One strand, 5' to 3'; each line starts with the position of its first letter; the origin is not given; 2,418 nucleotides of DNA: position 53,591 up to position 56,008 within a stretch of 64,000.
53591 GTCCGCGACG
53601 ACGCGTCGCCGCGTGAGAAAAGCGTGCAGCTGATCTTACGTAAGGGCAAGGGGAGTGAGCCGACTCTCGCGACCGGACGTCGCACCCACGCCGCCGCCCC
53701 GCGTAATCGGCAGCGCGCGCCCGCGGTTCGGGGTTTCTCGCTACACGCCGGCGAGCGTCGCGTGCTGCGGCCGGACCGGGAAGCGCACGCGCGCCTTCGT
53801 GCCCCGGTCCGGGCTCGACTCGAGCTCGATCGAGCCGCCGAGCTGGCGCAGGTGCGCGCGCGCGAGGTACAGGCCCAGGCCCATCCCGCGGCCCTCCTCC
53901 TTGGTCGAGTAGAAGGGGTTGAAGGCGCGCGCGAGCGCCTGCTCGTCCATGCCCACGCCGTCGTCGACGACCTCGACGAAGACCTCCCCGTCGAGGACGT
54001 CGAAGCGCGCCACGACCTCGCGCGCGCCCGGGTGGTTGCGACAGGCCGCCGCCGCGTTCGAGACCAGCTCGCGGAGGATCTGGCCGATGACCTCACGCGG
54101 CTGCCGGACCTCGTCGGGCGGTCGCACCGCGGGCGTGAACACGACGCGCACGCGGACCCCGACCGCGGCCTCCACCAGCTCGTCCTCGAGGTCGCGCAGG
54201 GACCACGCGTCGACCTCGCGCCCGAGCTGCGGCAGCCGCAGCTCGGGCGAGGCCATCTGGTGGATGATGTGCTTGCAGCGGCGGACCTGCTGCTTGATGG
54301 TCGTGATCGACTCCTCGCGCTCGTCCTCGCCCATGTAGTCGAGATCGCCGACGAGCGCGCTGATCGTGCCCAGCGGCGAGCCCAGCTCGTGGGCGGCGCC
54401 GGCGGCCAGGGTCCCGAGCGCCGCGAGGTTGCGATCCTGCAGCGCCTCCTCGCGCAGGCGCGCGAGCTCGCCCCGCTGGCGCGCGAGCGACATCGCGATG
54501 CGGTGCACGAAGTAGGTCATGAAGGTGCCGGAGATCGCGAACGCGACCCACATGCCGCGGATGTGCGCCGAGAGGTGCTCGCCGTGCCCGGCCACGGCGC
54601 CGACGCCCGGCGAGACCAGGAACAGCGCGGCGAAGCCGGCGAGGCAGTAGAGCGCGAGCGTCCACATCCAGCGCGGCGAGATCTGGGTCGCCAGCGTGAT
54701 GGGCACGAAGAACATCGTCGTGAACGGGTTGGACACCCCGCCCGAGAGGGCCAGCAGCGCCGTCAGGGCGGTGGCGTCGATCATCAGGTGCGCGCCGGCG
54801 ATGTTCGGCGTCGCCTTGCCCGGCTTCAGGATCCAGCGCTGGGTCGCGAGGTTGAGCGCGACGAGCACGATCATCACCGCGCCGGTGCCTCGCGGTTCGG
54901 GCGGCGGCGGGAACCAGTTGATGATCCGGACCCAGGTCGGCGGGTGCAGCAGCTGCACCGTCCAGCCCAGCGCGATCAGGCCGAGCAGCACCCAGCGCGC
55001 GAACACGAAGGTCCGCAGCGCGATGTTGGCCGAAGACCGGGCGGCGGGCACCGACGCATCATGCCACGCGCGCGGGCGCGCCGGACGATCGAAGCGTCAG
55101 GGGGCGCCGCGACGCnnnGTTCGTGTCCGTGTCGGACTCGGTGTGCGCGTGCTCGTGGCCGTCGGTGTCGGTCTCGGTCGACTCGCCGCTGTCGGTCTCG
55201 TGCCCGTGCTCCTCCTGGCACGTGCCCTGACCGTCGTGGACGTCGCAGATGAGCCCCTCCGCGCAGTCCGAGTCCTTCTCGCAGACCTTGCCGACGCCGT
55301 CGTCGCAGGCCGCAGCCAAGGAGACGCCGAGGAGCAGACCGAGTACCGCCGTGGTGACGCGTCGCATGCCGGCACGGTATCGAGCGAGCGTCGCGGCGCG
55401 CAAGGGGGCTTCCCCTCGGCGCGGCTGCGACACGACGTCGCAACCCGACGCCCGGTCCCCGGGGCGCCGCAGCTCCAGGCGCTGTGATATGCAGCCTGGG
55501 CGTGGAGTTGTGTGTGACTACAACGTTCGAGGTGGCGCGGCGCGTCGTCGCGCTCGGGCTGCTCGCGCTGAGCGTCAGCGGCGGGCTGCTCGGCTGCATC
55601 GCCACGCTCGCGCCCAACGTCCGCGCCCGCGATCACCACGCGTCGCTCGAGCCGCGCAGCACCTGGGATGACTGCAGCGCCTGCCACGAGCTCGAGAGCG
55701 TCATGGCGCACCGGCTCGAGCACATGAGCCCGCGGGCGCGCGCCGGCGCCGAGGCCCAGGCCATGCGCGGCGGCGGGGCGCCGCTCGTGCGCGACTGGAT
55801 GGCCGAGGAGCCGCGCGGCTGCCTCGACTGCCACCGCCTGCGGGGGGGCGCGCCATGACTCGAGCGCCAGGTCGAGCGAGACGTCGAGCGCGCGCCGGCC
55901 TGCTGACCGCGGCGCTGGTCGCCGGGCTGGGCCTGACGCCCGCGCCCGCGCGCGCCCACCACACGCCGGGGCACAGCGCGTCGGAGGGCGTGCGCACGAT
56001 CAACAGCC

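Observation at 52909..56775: RegB/RegA-type redox two-component system with a metal-binding lipoprotein and a divergent diheme cytochrome c plus small OMP operon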

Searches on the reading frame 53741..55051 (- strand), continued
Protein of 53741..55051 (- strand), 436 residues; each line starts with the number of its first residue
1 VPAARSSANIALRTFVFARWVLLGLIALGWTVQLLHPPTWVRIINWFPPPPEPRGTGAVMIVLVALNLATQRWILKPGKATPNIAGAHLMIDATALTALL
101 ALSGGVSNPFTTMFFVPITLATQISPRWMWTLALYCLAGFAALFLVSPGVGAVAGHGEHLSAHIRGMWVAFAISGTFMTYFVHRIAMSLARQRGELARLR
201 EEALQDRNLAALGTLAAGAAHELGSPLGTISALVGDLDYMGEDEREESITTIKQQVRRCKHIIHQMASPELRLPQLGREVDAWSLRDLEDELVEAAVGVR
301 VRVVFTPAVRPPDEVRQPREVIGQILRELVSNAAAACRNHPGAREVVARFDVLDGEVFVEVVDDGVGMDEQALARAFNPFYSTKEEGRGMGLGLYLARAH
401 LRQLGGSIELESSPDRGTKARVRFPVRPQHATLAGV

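Call 93: find_encoding_contigs(protein=P0029, flank=7000, max_places=1)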
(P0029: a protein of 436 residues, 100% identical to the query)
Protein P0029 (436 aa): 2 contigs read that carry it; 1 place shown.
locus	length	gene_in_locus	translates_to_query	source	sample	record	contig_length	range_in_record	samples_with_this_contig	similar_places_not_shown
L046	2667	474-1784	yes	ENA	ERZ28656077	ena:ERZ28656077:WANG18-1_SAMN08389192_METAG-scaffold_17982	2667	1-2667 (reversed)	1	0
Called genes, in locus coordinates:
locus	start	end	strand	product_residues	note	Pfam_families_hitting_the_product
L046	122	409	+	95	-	-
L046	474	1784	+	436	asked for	PF00512:HisKA (weak), PF13581:HATPase_c_2 (weak), PF02518:HATPase_c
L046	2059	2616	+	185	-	PF00072:Response_reg, PF02954:HTH_8, PF13556:HTH_30 (faint)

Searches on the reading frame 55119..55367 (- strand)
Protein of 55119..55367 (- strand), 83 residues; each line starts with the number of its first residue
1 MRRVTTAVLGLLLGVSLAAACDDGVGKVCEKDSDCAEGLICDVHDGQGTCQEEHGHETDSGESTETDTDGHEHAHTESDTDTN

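Call 3: search_protein_families(library=pfam, proteins=[window:55119-55367:-], max_evalue=0.1)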
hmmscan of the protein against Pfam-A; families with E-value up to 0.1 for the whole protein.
seq(83 aa): 3 families
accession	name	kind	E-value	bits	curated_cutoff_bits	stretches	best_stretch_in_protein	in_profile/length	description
PF21481.3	DIKK1-2-4_C-subdom1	-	0.017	15.6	27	1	26-44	2-20/30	Dickkopf-related protein 1/2/4, C-terminal subdomain 1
PF06607.17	Prokineticin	-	0.026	15.3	21.6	1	1-43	1-40/97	Prokineticin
PF04706.18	Dickkopf_N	-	0.036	14.8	25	1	29-53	2-26/51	Dickkopf N-terminal cysteine-rich region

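Call 4: search_protein_families(library=ncbifam, proteins=[window:55119-55367:-], max_evalue=0.1)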
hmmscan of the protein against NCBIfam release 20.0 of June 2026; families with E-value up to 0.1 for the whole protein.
seq(83 aa): 0 families

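Call 88: search_solved_structures(query=A4, max_evalue=10)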
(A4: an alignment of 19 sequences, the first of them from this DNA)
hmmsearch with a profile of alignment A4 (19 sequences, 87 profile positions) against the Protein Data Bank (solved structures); distinct sequences matched with E-value up to 10: 5.
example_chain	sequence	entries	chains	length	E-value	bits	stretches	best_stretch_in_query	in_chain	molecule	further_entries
6jic_A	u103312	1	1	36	0.072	16.3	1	28-57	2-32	WCI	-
7fbp_B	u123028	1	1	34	1.2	12.4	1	31-49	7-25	cMCoFx1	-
1h20_A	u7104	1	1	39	2.7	11.2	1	33-57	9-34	METALLOCARBOXYPEPTIDASE INHIBITOR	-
7eqz_I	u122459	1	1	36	2.8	11.2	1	34-57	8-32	Metallocarboxypeptidase inhibitor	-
4cpa_I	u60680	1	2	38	2.9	11.1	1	34-57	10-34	METALLOCARBOXYPEPTIDASE INHIBITOR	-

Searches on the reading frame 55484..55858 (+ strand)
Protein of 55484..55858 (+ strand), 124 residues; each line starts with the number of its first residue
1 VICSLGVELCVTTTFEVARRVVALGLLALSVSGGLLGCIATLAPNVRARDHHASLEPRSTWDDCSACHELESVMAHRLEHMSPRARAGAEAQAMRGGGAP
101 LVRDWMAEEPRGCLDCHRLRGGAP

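Call 3: search_protein_families(library=pfam, proteins=[window:55484-55858:+], max_evalue=0.1)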
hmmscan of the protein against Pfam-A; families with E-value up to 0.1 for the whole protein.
window:55484-55858:+ (124 aa): 2 families
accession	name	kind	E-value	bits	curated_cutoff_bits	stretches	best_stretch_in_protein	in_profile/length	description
PF09699.15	Paired_CXXCH_1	-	0.0087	16.2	20.6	0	61-69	6-14/41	Doubled CXXCH motif (Paired_CXXCH_1)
PF03264.19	Cytochrom_NNT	-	0.088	13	24.1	0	40-92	15-67/174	NapC/NirT cytochrome c family, N-terminal region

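Call 4: search_protein_families(library=ncbifam, proteins=[window:55484-55858:+], max_evalue=0.1)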
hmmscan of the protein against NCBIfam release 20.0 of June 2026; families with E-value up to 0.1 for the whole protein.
window:55484-55858:+ (124 aa): 1 family
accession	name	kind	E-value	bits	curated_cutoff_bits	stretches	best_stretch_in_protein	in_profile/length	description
TIGR01904.2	GSu_C4xC__C2xCH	domain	0.0037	17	27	0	95-120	34-59/73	CxxxxCH/CxxCH domain c-type cytochrome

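Call 7: find_homologous_proteins(query=window:55532-55855:+)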
Query seq(108 aa) (108 aa): 3 proteins with E <= 0.001 among 52 candidates.
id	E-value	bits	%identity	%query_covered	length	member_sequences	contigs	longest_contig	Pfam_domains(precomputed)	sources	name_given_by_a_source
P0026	4.7e-65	235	100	100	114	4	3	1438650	-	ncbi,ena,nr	ncbi:MAG: hypothetical protein H6713_04840 [Myxococcales bacterium]|nr:hypothetical protein [Myxococ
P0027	7.0e-43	163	75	82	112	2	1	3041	-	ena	-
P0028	1.9e-42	162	76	81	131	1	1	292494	-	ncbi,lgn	-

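Call 66: search_solved_structures(query=A2, max_evalue=10, show_alignments=2)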
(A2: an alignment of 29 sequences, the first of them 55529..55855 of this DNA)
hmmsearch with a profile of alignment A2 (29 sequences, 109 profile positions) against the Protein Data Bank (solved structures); distinct sequences matched with E-value up to 10: 10.
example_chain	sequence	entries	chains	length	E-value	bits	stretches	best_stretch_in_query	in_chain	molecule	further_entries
1bvb_A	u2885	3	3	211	0.078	16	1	45-103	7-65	CYTOCHROME C-554 | CYTOCHROME C554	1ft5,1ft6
6vbu_9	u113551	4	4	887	0.15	15.1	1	48-92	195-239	Bardet-Biedl syndrome 9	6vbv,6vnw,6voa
1jni_A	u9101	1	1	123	0.23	14.5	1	42-70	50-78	DIHEME CYTOCHROME C NAPB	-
9yuq_N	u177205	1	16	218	0.3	14.1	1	43-103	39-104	Putative multiheme cytochrome c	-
6i5b_A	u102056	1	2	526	0.37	13.8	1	44-106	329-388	Uncharacterized protein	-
1a56_A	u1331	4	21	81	1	12.4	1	44-61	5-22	FERRICYTOCHROME C-552 | FERROCYTOCHROME C-552 | CYTOCHROME C-552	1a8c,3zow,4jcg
3zox_A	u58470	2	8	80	1.1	12.3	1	44-61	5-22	CYTOCHROME C-552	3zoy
3vrd_A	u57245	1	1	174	1.1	12.3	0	61-105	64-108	Flavocytochrome c heme subunit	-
7tfs_A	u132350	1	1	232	1.6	11.8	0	12-56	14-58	Cytochrome c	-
9n9h_M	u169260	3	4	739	1.7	11.7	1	60-106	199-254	Kinesin-like protein KIF2C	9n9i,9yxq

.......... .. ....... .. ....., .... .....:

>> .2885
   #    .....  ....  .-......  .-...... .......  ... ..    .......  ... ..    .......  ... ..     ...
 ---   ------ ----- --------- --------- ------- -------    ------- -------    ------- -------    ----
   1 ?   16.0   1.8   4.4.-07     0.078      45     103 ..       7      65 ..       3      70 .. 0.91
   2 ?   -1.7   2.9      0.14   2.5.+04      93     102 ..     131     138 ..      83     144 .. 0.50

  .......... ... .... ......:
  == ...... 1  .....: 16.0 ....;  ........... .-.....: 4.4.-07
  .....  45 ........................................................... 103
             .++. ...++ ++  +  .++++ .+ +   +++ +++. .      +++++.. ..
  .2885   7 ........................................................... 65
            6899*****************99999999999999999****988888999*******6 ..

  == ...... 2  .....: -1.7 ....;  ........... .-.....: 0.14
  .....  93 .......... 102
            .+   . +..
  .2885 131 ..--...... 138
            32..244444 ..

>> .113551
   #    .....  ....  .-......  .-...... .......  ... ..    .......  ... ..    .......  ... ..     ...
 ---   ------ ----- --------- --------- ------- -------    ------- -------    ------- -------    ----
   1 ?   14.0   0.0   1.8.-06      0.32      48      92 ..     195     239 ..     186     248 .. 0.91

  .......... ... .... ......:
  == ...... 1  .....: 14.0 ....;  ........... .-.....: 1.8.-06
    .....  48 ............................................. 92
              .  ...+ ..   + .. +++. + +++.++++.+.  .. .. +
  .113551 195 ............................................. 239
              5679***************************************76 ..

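Call 69: predict_structure(alignment_id=A3)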
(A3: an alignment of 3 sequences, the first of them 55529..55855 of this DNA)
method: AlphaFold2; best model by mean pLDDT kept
length: 109 residues; sequences in the alignment: 3
mean_pLDDT: 56.4   pTM: 0.35
mean pLDDT of the five models: 56.4, 54.4, 54.2, 53.7, 49.6
residues with pLDDT >= 90: 0; 70-90: 19; 50-70: 50; < 50: 40
segments of 3 or more residues with pLDDT < 50: 22-38, 40-47, 82-85, 91-93, 106-109
pLDDT, mean of each block of 10 residues (from residue 1): 76 68 46 45 45 59 66 66 51 50 47
secondary structure, 60 per line:
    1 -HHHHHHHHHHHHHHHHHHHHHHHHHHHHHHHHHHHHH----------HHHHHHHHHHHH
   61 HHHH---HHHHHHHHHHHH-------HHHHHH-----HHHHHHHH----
elements in order: H2-38 H49-64 H68-79 H87-92 H98-105
